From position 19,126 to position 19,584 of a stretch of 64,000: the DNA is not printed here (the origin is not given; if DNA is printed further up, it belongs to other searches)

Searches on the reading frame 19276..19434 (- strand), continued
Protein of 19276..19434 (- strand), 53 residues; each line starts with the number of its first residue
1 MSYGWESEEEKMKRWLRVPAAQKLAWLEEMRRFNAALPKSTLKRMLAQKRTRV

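Call 66: find_encoding_contigs(protein=P0232, flank=1500, max_places=1)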
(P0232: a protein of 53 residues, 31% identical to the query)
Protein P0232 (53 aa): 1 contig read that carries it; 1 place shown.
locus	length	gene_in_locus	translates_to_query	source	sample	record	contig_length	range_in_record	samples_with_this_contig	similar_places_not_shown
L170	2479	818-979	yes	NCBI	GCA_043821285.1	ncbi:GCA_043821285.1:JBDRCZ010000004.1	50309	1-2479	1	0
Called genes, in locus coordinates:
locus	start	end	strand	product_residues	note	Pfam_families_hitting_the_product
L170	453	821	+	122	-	-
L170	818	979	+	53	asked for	-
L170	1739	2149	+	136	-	PF20332:DUF6627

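Call 67: find_encoding_contigs(protein=P0154, flank=1500, max_places=1)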
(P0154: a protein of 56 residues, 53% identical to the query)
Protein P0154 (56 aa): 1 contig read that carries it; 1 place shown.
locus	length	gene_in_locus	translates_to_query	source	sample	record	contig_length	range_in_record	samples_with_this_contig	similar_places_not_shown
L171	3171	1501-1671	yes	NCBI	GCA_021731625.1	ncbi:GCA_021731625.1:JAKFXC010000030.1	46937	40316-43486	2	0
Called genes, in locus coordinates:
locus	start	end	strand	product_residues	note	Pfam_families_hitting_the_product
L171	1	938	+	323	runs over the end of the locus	PF00365:PFK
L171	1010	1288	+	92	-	PF14907:NTP_transf_5 (weak), PF10706:Aminoglyc_resit (weak)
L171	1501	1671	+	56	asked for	-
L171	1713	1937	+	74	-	PF19891:DUF6364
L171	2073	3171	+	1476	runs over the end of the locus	PF02156:Glyco_hydro_26 (weak)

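Call 69: find_encoding_contigs(protein=P0236, flank=1500, max_places=1)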
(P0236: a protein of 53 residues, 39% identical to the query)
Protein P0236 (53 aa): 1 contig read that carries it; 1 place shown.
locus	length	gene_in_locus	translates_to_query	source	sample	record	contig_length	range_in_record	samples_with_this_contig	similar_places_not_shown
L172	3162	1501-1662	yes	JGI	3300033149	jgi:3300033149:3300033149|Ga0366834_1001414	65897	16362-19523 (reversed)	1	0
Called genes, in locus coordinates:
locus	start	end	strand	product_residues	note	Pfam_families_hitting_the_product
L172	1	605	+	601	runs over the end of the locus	PF03600:CitMHS, PF02080:TrkA_C, PF00939:Na_sulph_symp, PF03600:CitMHS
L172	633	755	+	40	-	-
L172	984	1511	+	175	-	PF14907:NTP_transf_5 (weak)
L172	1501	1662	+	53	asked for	-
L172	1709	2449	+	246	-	PF02397:Bac_transf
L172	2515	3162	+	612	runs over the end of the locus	PF00664:ABC_membrane, PF00005:ABC_tran, PF02463:SMC_N (weak)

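Call 70: find_encoding_contigs(protein=P0206, flank=1500, max_places=1)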
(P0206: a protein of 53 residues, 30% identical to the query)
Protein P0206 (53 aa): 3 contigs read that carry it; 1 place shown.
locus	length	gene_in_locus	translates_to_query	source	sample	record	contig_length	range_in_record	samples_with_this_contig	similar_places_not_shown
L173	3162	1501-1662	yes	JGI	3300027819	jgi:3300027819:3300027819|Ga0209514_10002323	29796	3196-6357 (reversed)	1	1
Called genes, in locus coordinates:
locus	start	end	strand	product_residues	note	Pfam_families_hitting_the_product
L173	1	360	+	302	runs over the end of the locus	PF00288:GHMP_kinases_N, PF08544:GHMP_kinases_C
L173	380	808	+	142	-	PF04026:SpoVG, PF00641:Zn_ribbon_RanBP (faint)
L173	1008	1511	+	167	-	PF10706:Aminoglyc_resit (weak), PF14907:NTP_transf_5 (weak), PF19502:DUF6036 (faint)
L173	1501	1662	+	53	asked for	-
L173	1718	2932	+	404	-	PF00483:NTP_transferase, PF02348:CTP_transf_3 (weak), PF12804:NTP_transf_3, PF25084:LbH_EIF2B (weak), PF25087:GMPPB_C, PF14602:Hexapep_2 (faint), PF00132:Hexapep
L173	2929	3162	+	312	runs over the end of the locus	PF13793:Pribosyltran_N, PF00156:Pribosyltran, PF14681:UPRTase (weak), PF14572:Pribosyl_synth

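Call 71: find_encoding_contigs(protein=P0240, flank=1500, max_places=1)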
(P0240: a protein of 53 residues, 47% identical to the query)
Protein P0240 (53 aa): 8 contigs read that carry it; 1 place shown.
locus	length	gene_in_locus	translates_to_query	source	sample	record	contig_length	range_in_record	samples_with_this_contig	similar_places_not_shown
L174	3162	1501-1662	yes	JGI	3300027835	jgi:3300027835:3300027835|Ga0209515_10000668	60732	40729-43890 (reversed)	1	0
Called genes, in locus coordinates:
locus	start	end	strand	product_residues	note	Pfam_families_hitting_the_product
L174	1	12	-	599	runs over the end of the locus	PF17297:PEPCK_N, PF00821:PEPCK_GTP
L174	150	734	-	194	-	-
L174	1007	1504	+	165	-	PF10706:Aminoglyc_resit, PF14907:NTP_transf_5 (weak)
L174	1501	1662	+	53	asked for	-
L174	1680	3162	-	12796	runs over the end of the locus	-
